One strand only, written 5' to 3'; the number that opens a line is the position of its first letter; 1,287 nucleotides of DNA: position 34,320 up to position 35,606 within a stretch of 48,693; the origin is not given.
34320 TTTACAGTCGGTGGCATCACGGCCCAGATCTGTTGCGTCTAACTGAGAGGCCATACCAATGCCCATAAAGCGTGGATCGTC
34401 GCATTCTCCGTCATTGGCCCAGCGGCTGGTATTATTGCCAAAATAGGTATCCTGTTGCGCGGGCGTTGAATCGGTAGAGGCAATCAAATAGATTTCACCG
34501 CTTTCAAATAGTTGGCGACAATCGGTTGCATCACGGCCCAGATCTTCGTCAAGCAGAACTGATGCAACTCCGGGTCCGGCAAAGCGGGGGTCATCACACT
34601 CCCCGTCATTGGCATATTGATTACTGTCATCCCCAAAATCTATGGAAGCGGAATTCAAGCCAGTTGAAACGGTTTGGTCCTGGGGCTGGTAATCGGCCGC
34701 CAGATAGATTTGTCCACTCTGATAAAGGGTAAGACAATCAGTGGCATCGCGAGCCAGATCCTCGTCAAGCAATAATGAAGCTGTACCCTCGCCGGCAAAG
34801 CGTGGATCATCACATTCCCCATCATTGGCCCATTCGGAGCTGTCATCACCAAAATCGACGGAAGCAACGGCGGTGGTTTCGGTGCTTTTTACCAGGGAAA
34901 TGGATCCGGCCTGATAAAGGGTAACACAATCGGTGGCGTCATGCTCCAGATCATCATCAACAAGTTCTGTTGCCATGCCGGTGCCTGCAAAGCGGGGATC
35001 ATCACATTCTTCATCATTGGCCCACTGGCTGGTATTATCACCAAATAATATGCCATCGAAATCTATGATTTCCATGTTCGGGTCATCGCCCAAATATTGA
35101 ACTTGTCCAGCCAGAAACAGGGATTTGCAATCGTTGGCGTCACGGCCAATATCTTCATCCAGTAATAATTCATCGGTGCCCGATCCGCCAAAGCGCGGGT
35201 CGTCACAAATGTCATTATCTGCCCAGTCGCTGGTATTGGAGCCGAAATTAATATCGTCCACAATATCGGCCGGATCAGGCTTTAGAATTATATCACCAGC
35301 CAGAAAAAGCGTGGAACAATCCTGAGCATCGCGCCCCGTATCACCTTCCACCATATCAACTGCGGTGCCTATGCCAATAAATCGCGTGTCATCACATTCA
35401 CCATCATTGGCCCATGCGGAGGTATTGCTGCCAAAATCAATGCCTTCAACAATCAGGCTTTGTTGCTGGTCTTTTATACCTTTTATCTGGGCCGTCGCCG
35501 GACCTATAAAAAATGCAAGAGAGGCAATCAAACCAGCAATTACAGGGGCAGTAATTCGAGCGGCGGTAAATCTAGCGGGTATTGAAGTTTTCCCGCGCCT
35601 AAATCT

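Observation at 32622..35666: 1014-aa secreted protein built from 14 copies of an unrecognised acidic Cys-pair repeat (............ ... DATDC)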

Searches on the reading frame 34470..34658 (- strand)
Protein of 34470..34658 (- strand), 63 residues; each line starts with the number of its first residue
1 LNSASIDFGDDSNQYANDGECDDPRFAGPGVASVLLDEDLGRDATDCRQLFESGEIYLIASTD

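Call 18: search_solved_structures(query=A2, max_evalue=10, show_alignments=3)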
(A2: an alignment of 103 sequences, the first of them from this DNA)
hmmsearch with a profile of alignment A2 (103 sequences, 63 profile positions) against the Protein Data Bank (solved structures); distinct sequences matched with E-value up to 10: 2.
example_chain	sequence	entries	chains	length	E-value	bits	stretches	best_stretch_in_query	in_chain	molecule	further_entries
1hcn_B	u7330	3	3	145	0.45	13.1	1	20-34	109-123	HUMAN CHORIONIC GONADOTROPIN | GONADOTROPHIN BETA SUBUNIT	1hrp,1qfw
7fig_Y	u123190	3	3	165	0.55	12.8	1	20-34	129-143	Choriogonadotropin subunit beta 3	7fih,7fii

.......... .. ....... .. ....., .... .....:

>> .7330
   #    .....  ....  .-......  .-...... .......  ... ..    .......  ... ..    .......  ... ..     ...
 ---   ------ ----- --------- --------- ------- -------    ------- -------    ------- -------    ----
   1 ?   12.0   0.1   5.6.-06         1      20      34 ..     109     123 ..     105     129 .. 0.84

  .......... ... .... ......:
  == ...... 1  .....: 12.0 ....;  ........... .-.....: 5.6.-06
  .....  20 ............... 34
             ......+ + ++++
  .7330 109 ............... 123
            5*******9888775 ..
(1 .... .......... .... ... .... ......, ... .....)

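Call 24: predict_structure(alignment_id=A2)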
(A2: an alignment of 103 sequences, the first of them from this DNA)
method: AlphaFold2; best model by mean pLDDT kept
length: 63 residues; sequences in the alignment: 103
mean_pLDDT: 93.0   pTM: 0.79
mean pLDDT of the five models: 93.0, 92.2, 92.2, 91.5, 90.2
residues with pLDDT >= 90: 54; 70-90: 6; 50-70: 2; < 50: 1
segments of 3 or more residues with pLDDT < 50: none
pLDDT, mean of each block of 10 residues (from residue 1): 85 96 97 97 98 95 59
secondary structure, 60 per line:
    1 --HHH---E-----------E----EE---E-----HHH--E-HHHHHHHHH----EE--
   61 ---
elements in order: H44-52
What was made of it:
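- It is mostly loops and short bridges with one helix at residues 44-52 (call 24).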

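Call 26: search_protein_representatives(alignment_id=A2)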
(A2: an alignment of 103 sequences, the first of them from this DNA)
Query: 103 sequences, 63 profile positions. Proteins with E-value up to 0.001 (for the whole library): 745; up to 1e-10: 645; up to 1e-30: 301. The best 150 are listed.
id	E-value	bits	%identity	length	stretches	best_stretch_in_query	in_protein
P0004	0.0e+00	1303.9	-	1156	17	3-61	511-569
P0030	2.5e-251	827.5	-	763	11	3-61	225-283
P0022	1.9e-220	728.6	-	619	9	2-61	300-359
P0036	1.3e-203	674.7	-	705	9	4-59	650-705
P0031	1.0e-198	659.0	-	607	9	3-59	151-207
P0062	8.4e-189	627.3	-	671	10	3-59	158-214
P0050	9.5e-181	601.5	-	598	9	2-59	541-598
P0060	6.1e-179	595.7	-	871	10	3-61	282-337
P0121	1.3e-164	549.8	-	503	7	3-60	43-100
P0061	4.2e-164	548.1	-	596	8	3-60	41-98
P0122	5.6e-162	541.3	-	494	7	3-60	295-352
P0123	4.4e-159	532.1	-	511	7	4-61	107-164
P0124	1.9e-151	507.6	-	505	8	3-60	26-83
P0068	6.3e-149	499.5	-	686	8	4-60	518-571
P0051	7.7e-147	492.8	-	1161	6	5-61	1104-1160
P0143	2.8e-111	378.9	-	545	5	3-60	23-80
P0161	3.8e-90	311.3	-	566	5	3-59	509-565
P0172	2.0e-83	289.7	-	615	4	3-61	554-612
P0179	6.5e-80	278.5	-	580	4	6-61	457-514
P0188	1.1e-74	261.8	-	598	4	5-60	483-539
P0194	5.8e-72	253.0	-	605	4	3-61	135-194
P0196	2.6e-70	247.7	-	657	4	4-61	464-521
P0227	2.1e-61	219.2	-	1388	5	5-55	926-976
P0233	3.6e-60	215.2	-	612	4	4-60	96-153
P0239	4.7e-58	208.4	-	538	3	3-59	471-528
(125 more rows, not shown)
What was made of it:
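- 745 clusters at 50% identity have E<=1e-3 among 1.84 billion representatives, 301 of them at E<=1e-30 (call 26).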

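Call 27: fold_search(model_id=the predicted structure, library=pdb)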
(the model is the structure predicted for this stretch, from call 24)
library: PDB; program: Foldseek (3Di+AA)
matches with E <= 10: 8; with E <= 0.001: 0
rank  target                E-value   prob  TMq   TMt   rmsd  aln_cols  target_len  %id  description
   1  7rwz_C                4.7e+00  0.02  0.31  0.09  16.5        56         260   20  SaPIbov5 procapsid structure including size redirecting protein Ccm (released 2021-11-17)
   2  9znf_AN               5.8e+00  0.04  0.31  0.15   5.5        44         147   25  Cryo-EM structure of the Methanosarcina acetivorans 70S ribosome in complex with SriA and SriB (released 2026-01-28)
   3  9nri_BP               6.7e+00  0.03  0.31  0.15   5.5        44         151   25  Methanosarcina acetivorans 50S subunit obtained from acetate-grown cells (released 2025-09-24)
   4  9mkb_A8               7.7e+00  0.03  0.30  0.06   5.5        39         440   18  Structure of the bacteriophage T4 portal-neck-tail complex (released 2025-12-24)
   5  7vrt_bj               8.3e+00  0.02  0.27  0.06   5.9        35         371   23  The unexpanded head structure of phage T4 (released 2022-10-05)
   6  1ffk_M                9.0e+00  0.02  0.29  0.14   6.0        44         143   20  CRYSTAL STRUCTURE OF THE LARGE RIBOSOMAL SUBUNIT FROM HALOARCULA MARISMORTUI AT 2.4 ANGSTROM RESOLUTION (released 2000-08-14)
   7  6qik_R                9.0e+00  0.02  0.25  0.12   8.8        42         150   24  Cryo-EM structures of Lsg1-TAP pre-60S ribosomal particles (released 2019-06-26)
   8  1xj7_A                9.0e+00  0.02  0.24  0.07   9.5        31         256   19  Complex Androgen Receptor LBD and RAC3 peptide (released 2005-01-25)
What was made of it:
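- On LDL-receptor class A: No PDB LA module was matched by profile or by Foldseek (calls 18, 27).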

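Call 32: fold_search(model_id=the predicted structure, library=viral)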
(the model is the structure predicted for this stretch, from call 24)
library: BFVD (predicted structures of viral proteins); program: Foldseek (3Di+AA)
matches with E <= 10: 60; with E <= 0.001: 0
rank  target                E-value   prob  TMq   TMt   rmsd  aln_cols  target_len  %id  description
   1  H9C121                2.5e+00  0.04  0.31  0.21   8.8        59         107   24  (no name in the UniProt tables at hand)
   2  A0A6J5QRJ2            3.1e+00  0.03  0.27  0.29   4.1        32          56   38  Uncharacterized protein [uncultured Caudovirales phage]
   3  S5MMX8                3.3e+00  0.06  0.25  0.09   1.2        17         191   29  Uncharacterized protein [Bacillus phage Shanette]
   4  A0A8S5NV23            3.3e+00  0.05  0.31  0.25   4.1        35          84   20  DUF2635 domain-containing protein [Myoviridae sp. ctiu99]
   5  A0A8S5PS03            3.3e+00  0.05  0.31  0.13   5.7        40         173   25  Uncharacterized protein [Siphoviridae sp. ctdjo3]
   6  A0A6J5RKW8            3.5e+00  0.05  0.24  0.22   6.1        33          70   24  Uncharacterized protein [uncultured Caudovirales phage]
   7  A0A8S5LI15            3.8e+00  0.06  0.34  0.26   3.5        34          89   20  Uncharacterized protein [Myoviridae sp. ctbwh6]
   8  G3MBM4                3.8e+00  0.05  0.32  0.14   4.4        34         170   15  Gp158 [Bacillus phage G]
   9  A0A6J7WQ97            3.8e+00  0.04  0.28  0.32   4.5        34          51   20  Uncharacterized protein [uncultured Caudovirales phage]
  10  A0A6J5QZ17            3.8e+00  0.02  0.23  0.14   8.5        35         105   20  Uncharacterized protein [uncultured Caudovirales phage]
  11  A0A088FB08            4.1e+00  0.06  0.36  0.36   4.3        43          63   14  (no name in the UniProt tables at hand)
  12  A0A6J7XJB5            4.4e+00  0.08  0.41  0.49   3.3        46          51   17  Uncharacterized protein [uncultured Caudovirales phage]
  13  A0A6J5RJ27            4.4e+00  0.03  0.29  0.33   4.6        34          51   18  Uncharacterized protein [uncultured Caudovirales phage]
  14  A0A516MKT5            4.4e+00  0.03  0.26  0.12   9.6        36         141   14  (no name in the UniProt tables at hand)
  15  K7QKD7                4.7e+00  0.06  0.25  0.22   2.3        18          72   28  Uncharacterized protein [Escherichia phage phAPEC8]
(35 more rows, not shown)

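Call 35: search_protein_families(library=pfam, alignment_id=A3, max_evalue=0.001)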
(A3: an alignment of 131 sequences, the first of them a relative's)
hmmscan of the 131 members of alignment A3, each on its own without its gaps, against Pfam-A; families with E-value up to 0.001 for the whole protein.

A. member 1, P0121 (503 aa): 1 family
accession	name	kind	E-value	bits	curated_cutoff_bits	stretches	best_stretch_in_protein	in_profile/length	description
PF14542.12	Acetyltransf_CG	-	9.1e-05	23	30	0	328-343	33-48/80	GCN5-related N-acetyl-transferase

B. families by the number of members that match (of 131 scanned): 35 families (the first 25 are shown)
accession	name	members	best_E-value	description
PF13365.12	Trypsin_2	6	5.1e-29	Trypsin-like peptidase domain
PF00089.32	Trypsin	6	5.8e-11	Trypsin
PF04151.21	PPC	4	8.1e-10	Bacterial pre-peptidase C-terminal domain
PF00023.36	Ank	2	3.4e-61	Ankyrin repeat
PF12796.13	Ank_2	2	2.3e-54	Ankyrin repeats (3 copies)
PF13637.12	Ank_4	2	8.3e-49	Ankyrin repeats (many copies)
PF13606.12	Ank_3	2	3.5e-42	Ankyrin repeat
PF13857.12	Ank_5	2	2.2e-38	Ankyrin repeats (many copies)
PF01471.23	PG_binding_1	2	4.7e-11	Putative peptidoglycan binding domain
PF10459.15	Peptidase_S46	2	2.7e-06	Peptidase S46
PF01435.24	Peptidase_M48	2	2.2e-05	Peptidase family M48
PF00069.31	Pkinase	1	1.3e-26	Protein kinase domain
PF14326.11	DUF4384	1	5.6e-24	Domain of unknown function (DUF4384)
PF03815.24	LCCL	1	4e-21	LCCL domain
PF07714.23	PK_Tyr_Ser-Thr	1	2.1e-18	Protein tyrosine and serine/threonine kinase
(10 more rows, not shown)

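Call 54: search_protein_families(library=pfam, proteins=[P0227, P0196, P0188, P0239, P0179, P0194, P0233, P0161, P0143, P0172], max_evalue=0.001)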
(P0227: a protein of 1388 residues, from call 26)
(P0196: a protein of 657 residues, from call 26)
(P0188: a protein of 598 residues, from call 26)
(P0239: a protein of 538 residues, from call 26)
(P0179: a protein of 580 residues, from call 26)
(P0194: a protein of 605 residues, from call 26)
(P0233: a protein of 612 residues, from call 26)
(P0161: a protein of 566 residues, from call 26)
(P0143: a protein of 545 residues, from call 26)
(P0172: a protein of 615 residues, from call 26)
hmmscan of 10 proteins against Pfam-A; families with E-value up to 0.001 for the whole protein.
P0227 (1388 aa): 4 families
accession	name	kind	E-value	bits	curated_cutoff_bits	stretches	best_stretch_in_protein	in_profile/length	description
PF00069.31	Pkinase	-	1.3e-26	94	31.7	1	310-487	22-200/263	Protein kinase domain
PF07714.23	PK_Tyr_Ser-Thr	-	2.1e-18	67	23.1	1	307-494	21-215/258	Protein tyrosine and serine/threonine kinase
PF01636.29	APH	-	5.6e-07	30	23.2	0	402-432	168-200/239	Phosphotransferase enzyme family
PF19974.5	TCAD9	-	0.00022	21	40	1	387-427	283-322/429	Ternary complex associated domain 9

P0196 (657 aa): 3 families
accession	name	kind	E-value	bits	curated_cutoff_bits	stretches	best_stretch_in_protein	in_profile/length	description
PF13365.12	Trypsin_2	-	2e-22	80.9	27.6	1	186-318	1-144/144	Trypsin-like peptidase domain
PF00089.32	Trypsin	-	1.8e-07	31.7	20.6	1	185-324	26-200/220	Trypsin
PF01471.23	PG_binding_1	-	2.6e-06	27.9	23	1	109-151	3-45/57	Putative peptidoglycan binding domain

P0188 (598 aa): 0 families

P0239 (538 aa): 0 families

P0179 (580 aa): 3 families
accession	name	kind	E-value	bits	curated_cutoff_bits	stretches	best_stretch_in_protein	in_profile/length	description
PF08239.17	SH3_3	-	4.3e-14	52.9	27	1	35-85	2-53/54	Bacterial SH3 domain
PF06347.19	SH3_4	-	8.3e-10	38.7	24.1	1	34-84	3-53/56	Bacterial SH3 domain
PF03995.18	Inhibitor_I36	-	0.00023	21.5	21.1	1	108-172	3-67/69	Peptidase inhibitor family I36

P0194 (605 aa): 5 families
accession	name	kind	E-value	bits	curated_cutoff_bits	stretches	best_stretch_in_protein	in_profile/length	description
PF13365.12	Trypsin_2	-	1e-21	78.6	27.6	1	403-535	1-144/144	Trypsin-like peptidase domain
PF01471.23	PG_binding_1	-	4.7e-11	43.1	23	1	327-373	5-51/57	Putative peptidoglycan binding domain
PF10459.15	Peptidase_S46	-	2.7e-06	26.8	22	0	399-422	45-68/698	Peptidase S46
PF00089.32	Trypsin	-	1.3e-05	25.6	20.6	1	404-538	28-197/220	Trypsin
PF08823.16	PG_binding_2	-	0.00012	22.7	21.1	1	324-360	15-51/74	Putative peptidoglycan binding domain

P0233 (612 aa): 6 families
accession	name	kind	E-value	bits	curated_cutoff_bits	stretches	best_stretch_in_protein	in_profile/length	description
PF00023.36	Ank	-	3.4e-61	200.2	21.1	5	387-419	2-33/33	Ankyrin repeat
PF12796.13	Ank_2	-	2.3e-54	182.3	27.3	4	323-418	1-90/90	Ankyrin repeats (3 copies)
PF13637.12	Ank_4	-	8.3e-49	162.9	22.7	5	528-577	1-50/50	Ankyrin repeats (many copies)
PF13606.12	Ank_3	-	3.5e-42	137.3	22.3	2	556-584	1-29/30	Ankyrin repeat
PF13857.12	Ank_5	-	2.2e-38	130.3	27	4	543-597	1-56/56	Ankyrin repeats (many copies)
PF24521.3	Ank_KRIT1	-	6.7e-05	23.1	80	0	492-567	49-128/149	KRIT1 ankyrin-repeats domain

P0161 (566 aa): 3 families
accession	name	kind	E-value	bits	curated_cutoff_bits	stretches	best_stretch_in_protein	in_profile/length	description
PF13365.12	Trypsin_2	-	1.8e-24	87.6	27.6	1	220-351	1-144/144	Trypsin-like peptidase domain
PF00089.32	Trypsin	-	1.4e-10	41.8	20.6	1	214-357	16-200/220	Trypsin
PF10459.15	Peptidase_S46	-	5.1e-05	22.6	22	0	332-352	630-650/698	Peptidase S46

P0143 (545 aa): 2 families
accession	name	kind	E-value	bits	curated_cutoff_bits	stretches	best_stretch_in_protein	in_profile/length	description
PF13365.12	Trypsin_2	-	2e-23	84.1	27.6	1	346-475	1-144/144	Trypsin-like peptidase domain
PF00089.32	Trypsin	-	2.7e-07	31.1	20.6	1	344-478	25-197/220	Trypsin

P0172 (615 aa): 0 families

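Call 56: search_protein_families(library=pfam, proteins=[window:34470-34658:-], max_evalue=10)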
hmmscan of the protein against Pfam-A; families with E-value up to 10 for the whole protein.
seq(63 aa): 0 families

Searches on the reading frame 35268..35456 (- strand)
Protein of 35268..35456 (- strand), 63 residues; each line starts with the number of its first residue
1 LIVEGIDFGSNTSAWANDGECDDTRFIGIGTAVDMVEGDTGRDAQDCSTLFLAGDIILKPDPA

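Call 8: search_solved_structures(query=A1, max_evalue=10, show_alignments=3)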
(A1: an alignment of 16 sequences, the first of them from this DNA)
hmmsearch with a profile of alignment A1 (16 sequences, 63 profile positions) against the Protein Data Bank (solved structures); distinct sequences matched with E-value up to 10: 0.
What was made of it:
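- PDB profile searches at E<=10 return only a chance CDDPRF in hCG-beta (calls 8, 18).
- Tried and rejected: PDB sequence searches with two profiles returned only a chance CDDPRF in hCG-beta at E 0.45 (calls 8, 18).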

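Call 50: find_related_loci(query=A1, collection=genome_contigs, flank=3000)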
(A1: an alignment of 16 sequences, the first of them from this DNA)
Query A1 (63 aa) in genome_contigs; peptide patterns used: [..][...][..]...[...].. (x = any residue, [..] = any of these).
513 stretches matched a pattern; 493 encode a relative of the query (tblastn E <= 1e-3); the best 80 are kept; 79 distinct loci.
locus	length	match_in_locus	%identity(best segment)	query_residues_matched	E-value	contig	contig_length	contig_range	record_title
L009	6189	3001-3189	81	1-63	5e-31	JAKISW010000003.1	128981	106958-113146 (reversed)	MAG: Devosiaceae bacterium isolate D96SM.bin.27 NODE_43_length_128981_cov_5.059866, whole genome shotgun sequence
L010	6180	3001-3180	67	3-62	1e-23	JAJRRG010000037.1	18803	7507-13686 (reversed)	MAG: Alphaproteobacteria bacterium isolate Dive100_bin2.67 k141_134499, whole genome shotgun sequence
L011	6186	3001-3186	63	1-62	2e-22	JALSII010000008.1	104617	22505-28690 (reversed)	MAG: Hyphomicrobiales bacterium isolate 354-166_metabat2_scaf2bin.027 354-166_scaffold_122_c1, whole genome shotgun sequ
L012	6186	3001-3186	56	1-62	1e-21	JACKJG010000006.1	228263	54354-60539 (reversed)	MAG: Hyphomicrobiaceae bacterium isolate HK-STAS-PROT-33 HK-STAS-PROT-33_6, whole genome shotgun sequence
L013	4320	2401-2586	61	1-62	9e-22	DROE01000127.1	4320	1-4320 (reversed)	MAG TPA_asm: Devosia sp. isolate HyVt-528 HyVt-528_k145_206460, whole genome shotgun sequence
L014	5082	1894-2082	57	1-63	6e-21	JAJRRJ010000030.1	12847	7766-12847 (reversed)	MAG: Alphaproteobacteria bacterium isolate Dive100_bin2.81 k141_138564, whole genome shotgun sequence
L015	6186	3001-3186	55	1-62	8e-21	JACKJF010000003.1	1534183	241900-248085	MAG: Hyphomicrobiaceae bacterium isolate HK-STAS-PROT-32 HK-STAS-PROT-32_3, whole genome shotgun sequence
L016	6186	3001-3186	58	2-63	2e-20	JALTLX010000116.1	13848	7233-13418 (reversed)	MAG: Hyphomicrobiales bacterium isolate S139_metabat1_scaf2bin.090 S139_NODE_4179_length_13848_cov_1.884338, whole genom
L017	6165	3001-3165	60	2-56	6e-19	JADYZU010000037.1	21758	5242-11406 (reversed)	MAG: Rubellimicrobium sp. isolate SJ585 c_000000561597, whole genome shotgun sequence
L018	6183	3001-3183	61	1-61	5e-19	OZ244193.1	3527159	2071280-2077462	MAG: uncultured Pseudohongiella sp. isolate c9968b81-f854-4036-b30c-81d0d13b9c88 genome assembly, chromosome: 1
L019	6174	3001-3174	59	5-62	6e-19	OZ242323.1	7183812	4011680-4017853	MAG: Vicinamibacterales bacterium isolate 8c3855b2-ceca-4187-9ff2-440907630a03 genome assembly, chromosome: 1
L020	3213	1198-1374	56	1-59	1e-18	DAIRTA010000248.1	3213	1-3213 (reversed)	MAG TPA_asm: Hyphomonas sp. isolate CTOTU7361 NODE_54698_length_3213_cov_7.082964, whole genome shotgun sequence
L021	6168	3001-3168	57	4-59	4e-18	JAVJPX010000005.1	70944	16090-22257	MAG: Oceanicaulis sp. isolate E1-EBD-16 k141_41154, whole genome shotgun sequence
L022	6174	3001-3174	60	6-63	3e-18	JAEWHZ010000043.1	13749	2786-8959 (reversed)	MAG: Proteobacteria bacterium isolate OH_PBlB_86 k127_1155235, whole genome shotgun sequence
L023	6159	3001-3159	64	6-58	4e-18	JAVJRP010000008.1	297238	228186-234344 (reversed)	MAG: Devosia sp. isolate D1-CHI-27 k141_39069, whole genome shotgun sequence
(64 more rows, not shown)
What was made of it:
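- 493 confirmed stretches were found in one genome each of 185,579 species (call 50).
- Tried and rejected: It succeeded with A1 (call 50).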
